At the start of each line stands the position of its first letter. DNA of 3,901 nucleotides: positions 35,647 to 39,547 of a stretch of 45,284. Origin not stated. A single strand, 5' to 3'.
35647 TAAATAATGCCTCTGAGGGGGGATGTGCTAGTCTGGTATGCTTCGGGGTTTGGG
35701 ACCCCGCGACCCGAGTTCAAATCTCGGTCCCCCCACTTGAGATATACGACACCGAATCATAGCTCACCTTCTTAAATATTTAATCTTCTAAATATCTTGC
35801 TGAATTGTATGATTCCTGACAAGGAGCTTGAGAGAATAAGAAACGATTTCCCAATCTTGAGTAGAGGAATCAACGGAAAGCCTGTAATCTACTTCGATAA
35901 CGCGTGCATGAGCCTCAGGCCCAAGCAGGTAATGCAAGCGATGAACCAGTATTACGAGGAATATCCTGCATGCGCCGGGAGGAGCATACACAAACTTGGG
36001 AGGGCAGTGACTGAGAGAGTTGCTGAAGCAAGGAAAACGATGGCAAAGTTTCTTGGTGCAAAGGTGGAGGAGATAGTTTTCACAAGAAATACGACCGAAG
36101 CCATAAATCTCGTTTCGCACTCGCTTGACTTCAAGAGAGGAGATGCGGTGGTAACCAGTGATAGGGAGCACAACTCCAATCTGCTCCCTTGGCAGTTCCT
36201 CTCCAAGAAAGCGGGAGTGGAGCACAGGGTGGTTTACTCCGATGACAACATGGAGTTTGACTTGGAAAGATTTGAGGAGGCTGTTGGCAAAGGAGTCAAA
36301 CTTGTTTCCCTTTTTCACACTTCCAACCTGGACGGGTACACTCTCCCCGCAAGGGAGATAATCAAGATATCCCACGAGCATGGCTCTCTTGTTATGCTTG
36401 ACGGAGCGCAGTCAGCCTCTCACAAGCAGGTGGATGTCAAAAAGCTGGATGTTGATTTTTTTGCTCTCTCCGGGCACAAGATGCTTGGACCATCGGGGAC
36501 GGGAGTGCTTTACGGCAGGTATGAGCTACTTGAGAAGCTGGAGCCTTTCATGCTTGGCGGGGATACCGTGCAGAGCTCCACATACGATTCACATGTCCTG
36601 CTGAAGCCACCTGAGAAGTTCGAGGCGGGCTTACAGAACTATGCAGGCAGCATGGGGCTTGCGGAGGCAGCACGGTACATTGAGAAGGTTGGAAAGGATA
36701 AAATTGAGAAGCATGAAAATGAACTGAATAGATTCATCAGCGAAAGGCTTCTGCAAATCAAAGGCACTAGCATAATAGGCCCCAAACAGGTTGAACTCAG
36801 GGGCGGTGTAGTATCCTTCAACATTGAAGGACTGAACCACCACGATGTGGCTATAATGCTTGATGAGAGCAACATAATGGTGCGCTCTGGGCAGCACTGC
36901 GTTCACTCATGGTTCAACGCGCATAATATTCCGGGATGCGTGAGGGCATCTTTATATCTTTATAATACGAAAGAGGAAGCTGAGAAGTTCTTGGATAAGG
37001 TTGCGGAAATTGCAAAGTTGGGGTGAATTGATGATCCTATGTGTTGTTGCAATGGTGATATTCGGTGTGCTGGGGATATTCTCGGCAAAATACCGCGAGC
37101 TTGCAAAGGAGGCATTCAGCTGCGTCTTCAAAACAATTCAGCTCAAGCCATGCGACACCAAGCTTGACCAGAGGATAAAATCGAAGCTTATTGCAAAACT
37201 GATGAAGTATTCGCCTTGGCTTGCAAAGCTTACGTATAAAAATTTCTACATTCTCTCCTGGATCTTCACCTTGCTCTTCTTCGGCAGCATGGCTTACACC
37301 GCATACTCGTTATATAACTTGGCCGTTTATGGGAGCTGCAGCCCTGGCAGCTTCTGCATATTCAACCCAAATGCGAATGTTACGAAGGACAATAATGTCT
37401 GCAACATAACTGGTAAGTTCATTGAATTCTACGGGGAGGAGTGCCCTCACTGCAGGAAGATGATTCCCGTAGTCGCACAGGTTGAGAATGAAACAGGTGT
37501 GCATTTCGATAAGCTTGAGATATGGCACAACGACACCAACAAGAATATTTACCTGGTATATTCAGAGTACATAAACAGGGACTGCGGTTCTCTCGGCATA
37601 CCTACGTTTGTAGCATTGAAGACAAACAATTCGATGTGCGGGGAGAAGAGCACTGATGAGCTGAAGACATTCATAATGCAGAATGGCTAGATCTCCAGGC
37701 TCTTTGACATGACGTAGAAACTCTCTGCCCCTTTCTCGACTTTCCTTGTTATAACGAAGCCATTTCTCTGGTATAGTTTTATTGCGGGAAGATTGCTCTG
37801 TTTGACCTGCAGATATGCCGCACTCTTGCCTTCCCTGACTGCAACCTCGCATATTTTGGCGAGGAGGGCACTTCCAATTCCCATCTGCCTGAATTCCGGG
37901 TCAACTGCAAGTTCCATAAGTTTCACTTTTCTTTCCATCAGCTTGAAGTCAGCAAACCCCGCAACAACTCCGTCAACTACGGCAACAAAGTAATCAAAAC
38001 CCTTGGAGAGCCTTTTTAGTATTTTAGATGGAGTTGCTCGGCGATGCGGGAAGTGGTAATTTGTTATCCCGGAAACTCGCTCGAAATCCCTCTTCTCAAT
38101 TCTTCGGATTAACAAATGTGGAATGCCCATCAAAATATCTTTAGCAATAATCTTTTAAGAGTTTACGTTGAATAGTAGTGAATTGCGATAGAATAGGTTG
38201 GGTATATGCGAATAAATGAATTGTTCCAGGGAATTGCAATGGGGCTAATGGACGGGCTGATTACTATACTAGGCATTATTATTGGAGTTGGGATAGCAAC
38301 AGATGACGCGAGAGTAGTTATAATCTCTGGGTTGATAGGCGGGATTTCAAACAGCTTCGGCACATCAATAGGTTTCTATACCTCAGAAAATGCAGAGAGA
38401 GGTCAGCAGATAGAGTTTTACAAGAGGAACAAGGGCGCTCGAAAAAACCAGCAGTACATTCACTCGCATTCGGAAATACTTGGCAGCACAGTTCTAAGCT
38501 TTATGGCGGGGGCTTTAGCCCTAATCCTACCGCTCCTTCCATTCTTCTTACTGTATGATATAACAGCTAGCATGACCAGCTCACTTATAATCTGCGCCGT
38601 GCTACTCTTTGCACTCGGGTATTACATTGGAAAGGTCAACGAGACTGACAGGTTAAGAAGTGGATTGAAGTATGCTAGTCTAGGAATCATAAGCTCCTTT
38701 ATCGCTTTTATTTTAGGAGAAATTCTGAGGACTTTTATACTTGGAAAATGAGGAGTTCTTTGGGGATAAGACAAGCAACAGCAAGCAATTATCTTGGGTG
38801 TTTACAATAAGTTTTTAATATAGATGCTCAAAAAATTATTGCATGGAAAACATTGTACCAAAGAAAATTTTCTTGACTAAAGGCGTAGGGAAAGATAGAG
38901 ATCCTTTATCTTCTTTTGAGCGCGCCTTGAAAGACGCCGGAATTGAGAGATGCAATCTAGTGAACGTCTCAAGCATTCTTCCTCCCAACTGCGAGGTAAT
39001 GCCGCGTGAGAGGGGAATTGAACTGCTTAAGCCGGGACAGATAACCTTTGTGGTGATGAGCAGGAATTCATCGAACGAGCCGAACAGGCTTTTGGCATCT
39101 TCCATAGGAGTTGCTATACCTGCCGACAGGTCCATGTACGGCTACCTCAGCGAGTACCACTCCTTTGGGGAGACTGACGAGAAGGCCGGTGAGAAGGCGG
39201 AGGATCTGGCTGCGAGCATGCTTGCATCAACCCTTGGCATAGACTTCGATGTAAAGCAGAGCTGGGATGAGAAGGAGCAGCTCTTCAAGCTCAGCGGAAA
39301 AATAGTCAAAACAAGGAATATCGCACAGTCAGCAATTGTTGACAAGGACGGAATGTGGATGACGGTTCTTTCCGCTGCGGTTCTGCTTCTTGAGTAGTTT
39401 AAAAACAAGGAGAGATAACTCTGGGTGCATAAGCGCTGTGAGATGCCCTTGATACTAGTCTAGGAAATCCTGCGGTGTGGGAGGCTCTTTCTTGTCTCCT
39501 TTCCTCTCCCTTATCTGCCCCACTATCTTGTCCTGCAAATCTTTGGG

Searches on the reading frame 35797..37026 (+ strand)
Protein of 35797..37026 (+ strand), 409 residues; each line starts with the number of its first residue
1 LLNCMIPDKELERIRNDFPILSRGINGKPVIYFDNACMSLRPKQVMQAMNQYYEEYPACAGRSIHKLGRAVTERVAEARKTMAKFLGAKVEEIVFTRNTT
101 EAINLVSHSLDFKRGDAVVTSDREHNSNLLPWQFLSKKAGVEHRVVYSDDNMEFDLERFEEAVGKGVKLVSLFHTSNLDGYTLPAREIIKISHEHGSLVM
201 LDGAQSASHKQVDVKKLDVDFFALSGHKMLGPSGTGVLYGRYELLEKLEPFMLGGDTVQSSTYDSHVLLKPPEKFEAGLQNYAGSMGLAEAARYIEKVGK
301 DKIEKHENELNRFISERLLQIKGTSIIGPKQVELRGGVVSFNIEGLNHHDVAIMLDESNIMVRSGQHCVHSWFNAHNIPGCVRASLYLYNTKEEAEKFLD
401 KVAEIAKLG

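Call 9: search_protein_families(library=pfam, max_evalue=0.001, proteins=[window:35797-37026:+])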
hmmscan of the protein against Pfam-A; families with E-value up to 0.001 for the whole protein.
window:35797-37026:+ (409 aa): 3 families
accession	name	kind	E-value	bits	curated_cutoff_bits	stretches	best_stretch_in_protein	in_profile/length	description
PF00266.25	Aminotran_5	-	1.4e-120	403.1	21.5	1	31-398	1-371/371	Aminotransferase class-V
PF00155.27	Aminotran_1_2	-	2.9e-08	33.7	19.7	1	41-204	18-187/361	Aminotransferase class I and II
PF01212.27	Beta_elim_lyase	-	7.1e-06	26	27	1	74-247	33-218/288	Beta-eliminating lyase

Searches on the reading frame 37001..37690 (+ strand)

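Call 9: search_protein_families(library=pfam, max_evalue=0.001, proteins=[window:37001-37690:+])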
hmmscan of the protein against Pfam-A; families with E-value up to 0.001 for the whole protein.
window:37001-37690:+ (229 aa): 1 family
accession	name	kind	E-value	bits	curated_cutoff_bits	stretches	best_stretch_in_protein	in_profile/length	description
PF00085.26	Thioredoxin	-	2.4e-05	24.7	23.5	1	140-225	22-101/103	Thioredoxin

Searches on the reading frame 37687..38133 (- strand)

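Call 11: search_protein_families(library=pfam, max_evalue=0.001, proteins=[window:37687-38133:-])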
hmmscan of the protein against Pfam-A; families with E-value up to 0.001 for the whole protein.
window:37687-38133:- (148 aa): 5 families
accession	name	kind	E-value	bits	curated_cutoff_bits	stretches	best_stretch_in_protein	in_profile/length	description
PF00583.31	Acetyltransf_1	-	4.4e-19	69.3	20.7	1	43-126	31-116/116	Acetyltransferase (GNAT) family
PF13508.13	Acetyltransf_7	-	2.8e-15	56.9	27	1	47-127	4-83/84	Acetyltransferase (GNAT) domain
PF13673.13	Acetyltransf_10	-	1.5e-12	48.1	23.6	1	26-132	11-113/128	Acetyltransferase (GNAT) domain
PF08445.16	FR47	-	4.3e-07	30.3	22.1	1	71-128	23-79/86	FR47-like protein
PF14542.12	Acetyltransf_CG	-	4.8e-05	23.8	30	1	49-104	2-59/80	GCN5-related N-acetyl-transferase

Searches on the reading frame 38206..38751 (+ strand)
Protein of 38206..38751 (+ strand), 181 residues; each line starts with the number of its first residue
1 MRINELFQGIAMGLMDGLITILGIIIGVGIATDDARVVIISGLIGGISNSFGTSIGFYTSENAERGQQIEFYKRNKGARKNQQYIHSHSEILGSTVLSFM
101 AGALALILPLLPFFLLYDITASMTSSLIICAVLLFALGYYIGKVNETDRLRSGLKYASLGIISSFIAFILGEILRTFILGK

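Call 9: search_protein_families(library=pfam, max_evalue=0.001, proteins=[window:38206-38751:+])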
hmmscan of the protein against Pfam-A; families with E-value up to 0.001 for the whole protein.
window:38206-38751:+ (181 aa): 1 family
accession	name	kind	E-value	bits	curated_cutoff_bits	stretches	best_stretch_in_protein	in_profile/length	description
PF01988.24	VIT1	-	1.5e-18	67.8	28.1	2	11-78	5-73/214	VIT family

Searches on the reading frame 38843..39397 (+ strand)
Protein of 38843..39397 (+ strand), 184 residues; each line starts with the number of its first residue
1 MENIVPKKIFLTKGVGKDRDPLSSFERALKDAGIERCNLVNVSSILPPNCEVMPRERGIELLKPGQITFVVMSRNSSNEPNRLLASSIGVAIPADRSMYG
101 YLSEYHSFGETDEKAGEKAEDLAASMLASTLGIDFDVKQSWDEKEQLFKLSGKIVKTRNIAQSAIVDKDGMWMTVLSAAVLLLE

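Call 9: search_protein_families(library=pfam, max_evalue=0.001, proteins=[window:38843-39397:+])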
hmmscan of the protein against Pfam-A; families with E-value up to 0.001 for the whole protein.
window:38843-39397:+ (184 aa): 1 family
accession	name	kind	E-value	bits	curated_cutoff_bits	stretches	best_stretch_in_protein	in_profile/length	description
PF01862.21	PvlArgDC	-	1.6e-59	200.8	22.7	1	5-181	1-160/161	Pyruvoyl-dependent arginine decarboxylase (PvlArgDC)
